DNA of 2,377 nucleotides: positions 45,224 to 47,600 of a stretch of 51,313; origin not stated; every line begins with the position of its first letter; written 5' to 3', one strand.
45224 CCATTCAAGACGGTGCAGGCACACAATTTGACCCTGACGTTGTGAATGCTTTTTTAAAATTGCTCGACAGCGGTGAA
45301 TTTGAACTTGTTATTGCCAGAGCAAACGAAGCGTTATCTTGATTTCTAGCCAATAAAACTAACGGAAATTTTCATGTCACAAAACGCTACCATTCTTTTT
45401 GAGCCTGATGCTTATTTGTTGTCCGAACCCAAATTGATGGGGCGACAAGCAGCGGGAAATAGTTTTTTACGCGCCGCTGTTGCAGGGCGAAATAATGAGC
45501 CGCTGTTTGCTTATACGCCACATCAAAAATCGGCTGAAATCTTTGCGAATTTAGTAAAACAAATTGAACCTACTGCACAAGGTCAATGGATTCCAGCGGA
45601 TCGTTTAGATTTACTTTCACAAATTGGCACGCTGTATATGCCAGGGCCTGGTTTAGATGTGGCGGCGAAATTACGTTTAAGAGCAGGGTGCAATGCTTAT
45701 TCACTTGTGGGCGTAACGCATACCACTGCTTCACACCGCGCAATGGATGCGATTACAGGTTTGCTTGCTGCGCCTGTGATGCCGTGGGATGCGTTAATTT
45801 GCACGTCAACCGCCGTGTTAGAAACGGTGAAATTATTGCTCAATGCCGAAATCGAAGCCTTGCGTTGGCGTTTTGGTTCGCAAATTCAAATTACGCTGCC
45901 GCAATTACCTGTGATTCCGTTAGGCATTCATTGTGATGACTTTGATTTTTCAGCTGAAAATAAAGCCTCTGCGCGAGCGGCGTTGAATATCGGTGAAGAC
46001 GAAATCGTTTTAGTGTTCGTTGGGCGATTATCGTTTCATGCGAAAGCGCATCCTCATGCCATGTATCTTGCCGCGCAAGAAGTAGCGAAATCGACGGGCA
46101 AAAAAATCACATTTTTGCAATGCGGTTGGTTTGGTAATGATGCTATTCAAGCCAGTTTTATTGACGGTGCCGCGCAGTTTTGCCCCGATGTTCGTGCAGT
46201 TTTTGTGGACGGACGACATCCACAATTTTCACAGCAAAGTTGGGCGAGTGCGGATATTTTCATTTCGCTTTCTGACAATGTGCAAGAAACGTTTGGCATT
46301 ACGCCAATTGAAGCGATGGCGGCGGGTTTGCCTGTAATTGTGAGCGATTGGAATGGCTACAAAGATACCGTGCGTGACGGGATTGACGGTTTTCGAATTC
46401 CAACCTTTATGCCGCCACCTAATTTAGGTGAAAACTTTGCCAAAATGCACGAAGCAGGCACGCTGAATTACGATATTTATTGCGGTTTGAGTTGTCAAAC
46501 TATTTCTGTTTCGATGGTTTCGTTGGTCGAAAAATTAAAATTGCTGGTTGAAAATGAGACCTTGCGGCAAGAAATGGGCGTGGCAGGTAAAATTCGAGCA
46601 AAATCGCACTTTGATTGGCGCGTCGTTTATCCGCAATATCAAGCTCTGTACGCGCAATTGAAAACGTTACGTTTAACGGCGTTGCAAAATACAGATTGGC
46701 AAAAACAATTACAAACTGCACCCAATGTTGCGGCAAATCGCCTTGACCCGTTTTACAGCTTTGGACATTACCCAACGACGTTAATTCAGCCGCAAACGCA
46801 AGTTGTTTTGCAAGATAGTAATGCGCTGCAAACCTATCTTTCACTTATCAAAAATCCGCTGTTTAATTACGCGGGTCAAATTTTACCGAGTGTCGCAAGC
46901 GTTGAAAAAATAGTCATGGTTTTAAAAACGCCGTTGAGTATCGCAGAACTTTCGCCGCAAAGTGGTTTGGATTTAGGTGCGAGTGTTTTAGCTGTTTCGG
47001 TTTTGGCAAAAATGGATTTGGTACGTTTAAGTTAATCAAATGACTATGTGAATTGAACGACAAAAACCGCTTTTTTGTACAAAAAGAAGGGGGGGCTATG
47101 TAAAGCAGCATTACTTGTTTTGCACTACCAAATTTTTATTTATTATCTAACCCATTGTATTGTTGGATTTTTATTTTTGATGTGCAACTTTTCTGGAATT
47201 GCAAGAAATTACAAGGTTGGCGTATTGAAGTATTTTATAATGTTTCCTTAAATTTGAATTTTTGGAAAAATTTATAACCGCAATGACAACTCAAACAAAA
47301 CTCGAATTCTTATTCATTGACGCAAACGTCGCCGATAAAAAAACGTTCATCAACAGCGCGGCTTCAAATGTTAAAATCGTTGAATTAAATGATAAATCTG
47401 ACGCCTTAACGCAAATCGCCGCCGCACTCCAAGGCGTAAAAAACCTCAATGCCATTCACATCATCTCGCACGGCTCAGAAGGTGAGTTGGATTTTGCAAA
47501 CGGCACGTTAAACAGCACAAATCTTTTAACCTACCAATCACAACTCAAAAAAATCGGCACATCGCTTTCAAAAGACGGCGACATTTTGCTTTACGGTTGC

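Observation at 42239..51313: Candidate c-di-GMP-gated adhesion module: heme-c sensor kinase, REC-HD-GYP, GT4 glycosyltransferase, giant lectin adhesin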

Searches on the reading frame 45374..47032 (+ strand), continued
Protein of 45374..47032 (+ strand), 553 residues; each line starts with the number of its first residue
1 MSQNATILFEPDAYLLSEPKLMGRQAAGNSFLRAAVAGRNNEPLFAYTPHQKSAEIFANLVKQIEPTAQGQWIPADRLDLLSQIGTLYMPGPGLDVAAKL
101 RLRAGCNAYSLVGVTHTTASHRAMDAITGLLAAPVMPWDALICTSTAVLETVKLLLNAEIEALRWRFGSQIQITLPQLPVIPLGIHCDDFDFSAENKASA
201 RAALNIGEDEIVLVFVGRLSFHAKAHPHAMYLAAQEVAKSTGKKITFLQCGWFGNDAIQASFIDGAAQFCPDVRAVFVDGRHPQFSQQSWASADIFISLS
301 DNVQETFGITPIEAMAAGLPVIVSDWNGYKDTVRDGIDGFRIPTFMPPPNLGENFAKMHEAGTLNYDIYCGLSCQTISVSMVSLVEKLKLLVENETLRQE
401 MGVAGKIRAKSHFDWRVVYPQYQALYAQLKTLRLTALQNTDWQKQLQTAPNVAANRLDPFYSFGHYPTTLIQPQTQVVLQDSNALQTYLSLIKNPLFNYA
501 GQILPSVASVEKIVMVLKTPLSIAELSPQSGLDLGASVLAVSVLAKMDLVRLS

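Call 47: get_annotated_region(hit=H1, flank=10000)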
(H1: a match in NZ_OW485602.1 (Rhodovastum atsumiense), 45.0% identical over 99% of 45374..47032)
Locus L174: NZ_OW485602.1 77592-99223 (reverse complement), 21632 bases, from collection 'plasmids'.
description: Rhodovastum atsumiense strain G2-11 plasmid RHOApa
organism: Rhodovastum atsumiense (NCBI taxid 504468)
taxonomy: Bacteria; Pseudomonadota; Alphaproteobacteria; Rhodospirillales; Acetobacteraceae; Rhodovastum; Rhodovastum atsumiense
host: -; source: -; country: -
typing (MOB-suite, as given by PLSDB): mobilizable; relaxase MOBP
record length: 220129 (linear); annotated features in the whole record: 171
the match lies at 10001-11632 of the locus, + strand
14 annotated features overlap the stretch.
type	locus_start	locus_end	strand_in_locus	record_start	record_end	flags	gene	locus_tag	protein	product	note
CDS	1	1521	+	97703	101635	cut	-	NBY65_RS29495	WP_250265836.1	glycosyltransferase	-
CDS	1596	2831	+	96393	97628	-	-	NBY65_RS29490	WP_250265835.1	FkbM family methyltransferase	-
CDS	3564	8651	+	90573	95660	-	-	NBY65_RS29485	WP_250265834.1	DUF4214 domain-containing protein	-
CDS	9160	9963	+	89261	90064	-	-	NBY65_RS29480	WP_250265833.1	hypothetical protein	-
CDS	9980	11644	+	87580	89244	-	-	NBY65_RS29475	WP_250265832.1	glycosyltransferase family 4 protein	-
CDS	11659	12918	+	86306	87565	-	-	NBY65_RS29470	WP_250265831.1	glycosyltransferase family 4 protein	-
CDS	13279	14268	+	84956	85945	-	-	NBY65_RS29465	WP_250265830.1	GSU2403 family nucleotidyltransferase fold protein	-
CDS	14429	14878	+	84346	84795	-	-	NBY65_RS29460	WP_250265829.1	hypothetical protein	-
CDS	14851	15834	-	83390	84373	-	-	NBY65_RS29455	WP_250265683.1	IS1595 family transposase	-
CDS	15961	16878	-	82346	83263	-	-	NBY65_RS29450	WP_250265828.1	replication protein RepA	-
CDS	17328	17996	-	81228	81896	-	-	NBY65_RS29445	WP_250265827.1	hypothetical protein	-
CDS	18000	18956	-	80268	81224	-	-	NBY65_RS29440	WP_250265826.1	site-specific integrase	GO:0015074 - DNA integration [Evidence IEA]; GO:0006310 - DNA recombination [Evidence IEA]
CDS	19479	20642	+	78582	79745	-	-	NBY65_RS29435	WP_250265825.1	aminotransferase class V-fold PLP-dependent enzyme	-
CDS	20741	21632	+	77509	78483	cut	-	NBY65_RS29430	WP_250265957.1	amino acid ABC transporter substrate-binding protein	-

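Call 53: search_solved_structures(query=A1, max_evalue=0.001)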
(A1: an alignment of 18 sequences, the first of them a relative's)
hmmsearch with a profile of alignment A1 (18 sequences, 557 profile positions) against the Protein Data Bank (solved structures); distinct sequences matched with E-value up to 0.001: 18.
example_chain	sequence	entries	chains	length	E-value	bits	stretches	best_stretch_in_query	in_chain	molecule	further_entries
6kih_A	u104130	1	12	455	9.1e-11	44.1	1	198-342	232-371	Tll1590 protein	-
3c4q_A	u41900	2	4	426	2.3e-10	42.8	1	196-342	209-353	Predicted glycosyltransferases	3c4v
3c48_A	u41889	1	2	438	2.9e-10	42.5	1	196-342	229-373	Predicted glycosyltransferases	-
6tvp_A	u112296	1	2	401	2e-08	36.4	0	202-341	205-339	Alpha-maltose-1-phosphate synthase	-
2f9f_A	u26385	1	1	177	1.7e-07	33.3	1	303-344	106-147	first mannosyl transferase (wbaZ-1)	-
2jjm_A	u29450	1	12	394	4.3e-06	28.7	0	280-340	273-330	GLYCOSYL TRANSFERASE, GROUP 1 FAMILY PROTEIN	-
3mbo_A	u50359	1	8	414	5.1e-06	28.4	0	280-340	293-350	Glycosyltransferase, group 1 family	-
8dvz_A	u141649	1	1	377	1.2e-05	27.2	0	369-434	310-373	N, N'-diacetylbacillosaminyl-diphospho-undecaprenol alpha-1,3-N-acetylgalactosaminyltransf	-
5d00_A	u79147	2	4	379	2.2e-05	26.4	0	290-342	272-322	N-acetyl-alpha-D-glucosaminyl L-malate synthase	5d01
3okc_A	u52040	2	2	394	6.5e-05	24.8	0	165-333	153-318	GDP-mannose-dependent alpha-(1-6)-phosphatidylinositol monomannoside mannosyltransferase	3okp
8dqd_A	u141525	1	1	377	7.8e-05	24.5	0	369-434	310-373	N, N'-diacetylbacillosaminyl-diphospho-undecaprenol alpha-1,3-N-acetylgalactosaminyltransf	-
8dvw_A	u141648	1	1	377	7.8e-05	24.5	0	369-434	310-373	N, N'-diacetylbacillosaminyl-diphospho-undecaprenol alpha-1,3-N-acetylgalactosaminyltransf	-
3oka_A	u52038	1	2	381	0.0001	24.2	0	165-333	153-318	GDP-mannose-dependent alpha-(1-6)-phosphatidylinositol monomannoside mannosyltransferase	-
7qsg_A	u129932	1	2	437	0.00019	23.3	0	380-428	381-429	D-inositol 3-phosphate glycosyltransferase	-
4n9w_A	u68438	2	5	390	0.00037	22.3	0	304-340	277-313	GDP-mannose-dependent alpha-(1-2)-phosphatidylinositol mannosyltransferase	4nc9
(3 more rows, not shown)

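Call 59: predict_structure(alignment_id=A1)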
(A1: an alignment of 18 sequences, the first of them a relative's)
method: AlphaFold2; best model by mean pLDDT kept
length: 553 residues; sequences in the alignment: 18
mean_pLDDT: 80.3   pTM: 0.83
mean pLDDT of the five models: 80.3, 77.7, 76.2, 75.0, 71.6
residues with pLDDT >= 90: 194; 70-90: 220; 50-70: 125; < 50: 14
segments of 3 or more residues with pLDDT < 50: 19-21, 116-119, 303-306
pLDDT, mean of each block of 10 residues (from residue 1): 70 63 61 84 89 91 91 88 80 70 73 56 67 57 70 76 74 70 82 94 95 80 72 96 94 75 87 90 84 91 57 92 82 91 84 66 62 77 96 97 96 87 79 73 65 57 69 93 91 78 84 93 95 90 92 92
secondary structure, 60 per line:
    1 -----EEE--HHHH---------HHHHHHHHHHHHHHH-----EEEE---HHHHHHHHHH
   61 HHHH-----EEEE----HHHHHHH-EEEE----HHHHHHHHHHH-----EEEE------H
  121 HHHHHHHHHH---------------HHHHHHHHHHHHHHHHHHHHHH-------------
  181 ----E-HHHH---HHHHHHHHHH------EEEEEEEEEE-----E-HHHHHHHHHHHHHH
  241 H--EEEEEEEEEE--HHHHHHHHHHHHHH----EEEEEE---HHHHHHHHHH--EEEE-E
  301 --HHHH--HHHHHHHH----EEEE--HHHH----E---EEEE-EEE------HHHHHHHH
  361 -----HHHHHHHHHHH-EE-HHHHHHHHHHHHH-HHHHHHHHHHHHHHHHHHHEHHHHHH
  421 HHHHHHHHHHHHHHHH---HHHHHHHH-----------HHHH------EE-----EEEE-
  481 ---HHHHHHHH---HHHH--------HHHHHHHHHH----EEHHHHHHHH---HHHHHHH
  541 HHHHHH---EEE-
elements in order: E6-8 H11-14 H24-38 E44-47 H51-64 E70-73 H78-84 E86-89 H94-104 E110-113 H120-130 H146-167 H187-190 H194-203 E210-219 H227-241 E244-253 H256-269 E274-279 H283-292 E295-298 H303-306 H309-316 E321-324 H327-330 E339-342 E344-346 H353-360 H366-376 H381-393 H395-413 H415-436 H440-447 H459-462 E476-479 H484-491 H495-498 H507-516 H523-530 H534-546 E550-552

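Call 62: fold_search(model_id=the predicted structure, library=pdb)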
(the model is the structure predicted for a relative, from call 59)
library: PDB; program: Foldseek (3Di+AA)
matches with E <= 10: 1519; with E <= 0.001: 340
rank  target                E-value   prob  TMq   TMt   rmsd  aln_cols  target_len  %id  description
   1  3oka_A                4.1e-14  1.00  0.49  0.68   6.6       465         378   15  Crystal structure of Corynebacterium glutamicum PimB' in complex with GDP-Man (triclinic crystal form) (released 2010-09-15)
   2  6tvp_A                1.3e-11  1.00  0.50  0.69   6.6       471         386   16  Structure of Mycobacterium smegmatis alpha-maltose-1-phosphate synthase GlgM (released 2020-04-22)
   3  6zmz                  2.8e-11  1.00  0.44  0.59  10.1       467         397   12  UDPG-bound Trehalose transferase from Thermoproteus uzoniensis (released 2020-09-30)
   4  6tvp_B                3.0e-11  1.00  0.48  0.65   7.1       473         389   16  Structure of Mycobacterium smegmatis alpha-maltose-1-phosphate synthase GlgM (released 2020-04-22)
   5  3c4q_A                3.1e-11  1.00  0.49  0.67   6.2       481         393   14  Structure of the retaining glycosyltransferase MshA : The first step in mycothiol biosynthesis. Organism : Corynebacte (released 2008-04-01)
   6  3c4q_B                4.3e-11  1.00  0.48  0.65   6.3       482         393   14  Structure of the retaining glycosyltransferase MshA : The first step in mycothiol biosynthesis. Organism : Corynebacte (released 2008-04-01)
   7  3c48_B                4.5e-11  1.00  0.38  0.50   9.3       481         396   14  Structure of the retaining glycosyltransferase MshA: The first step in mycothiol biosynthesis. Organism: Corynebacteri (released 2008-03-25)
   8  6zj7                  4.8e-11  1.00  0.45  0.62   8.8       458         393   12  Trehalose transferase (TreT) from Thermoproteus uzoniensis soaked with Mg (released 2020-09-30)
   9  4xsu_B                5.9e-11  1.00  0.51  0.73   4.9       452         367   14  Crystal structure of Anabaena Alr3699/HepE in complex with UDP and glucose (released 2016-01-13)
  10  4xsu_A                6.9e-11  1.00  0.50  0.71   5.0       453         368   14  Crystal structure of Anabaena Alr3699/HepE in complex with UDP and glucose (released 2016-01-13)
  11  6zn1                  1.2e-10  1.00  0.46  0.61   9.6       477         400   11  Trehalose transferase bound to alpha-D-glucopyranosyl-beta-galactopyranose from Thermoproteus uzoniensis (released 2021-01-20)
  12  8dqd                  1.4e-10  1.00  0.43  0.61   7.2       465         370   14  Structure of the Campylobacter concisus glycosyltransferase PglA (released 2024-01-17)
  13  6zjh_AAA              1.6e-10  1.00  0.46  0.62   8.6       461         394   12  Trehalose transferase from Thermoproteus uzoniensis soaked with trehalose (released 2020-11-25)
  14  3c48_A                1.6e-10  1.00  0.37  0.48   9.7       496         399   14  Structure of the retaining glycosyltransferase MshA: The first step in mycothiol biosynthesis. Organism: Corynebacteri (released 2008-03-25)
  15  6d9t                  3.0e-10  1.00  0.49  0.70   5.3       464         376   12  BshA from Staphylococcus aureus complexed with UDP (released 2019-05-08)
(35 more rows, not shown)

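Call 76: search_protein_families(library=padloc, proteins=[window:45374-47032:+], max_evalue=0.001)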
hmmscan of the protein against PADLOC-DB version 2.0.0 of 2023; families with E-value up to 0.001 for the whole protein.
window:45374-47032:+ (553 aa): 0 families

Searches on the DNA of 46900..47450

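Call 70: search_rna_families(source=window, start=46900, end=47450, threshold=evalue, max_evalue=10)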
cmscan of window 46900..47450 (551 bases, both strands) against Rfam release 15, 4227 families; matches with E-value up to 10: 3.
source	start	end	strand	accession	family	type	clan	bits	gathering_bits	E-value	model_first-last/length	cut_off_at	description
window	47201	47279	-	RF02414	rli60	Gene; sRNA;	-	22.2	60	1.7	1-191/191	no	Listeria sRNA rli60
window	47187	47269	+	RF00618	U4atac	Gene; snRNA; splicing;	CL00007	15.5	53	3.4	1-132/132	no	U4atac minor spliceosomal RNA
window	47250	47346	+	RF02779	PepN_thermometer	Cis-reg; thermoregulator;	-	14.8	83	6.4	1-136/136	no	PepN 5' UTR thermometer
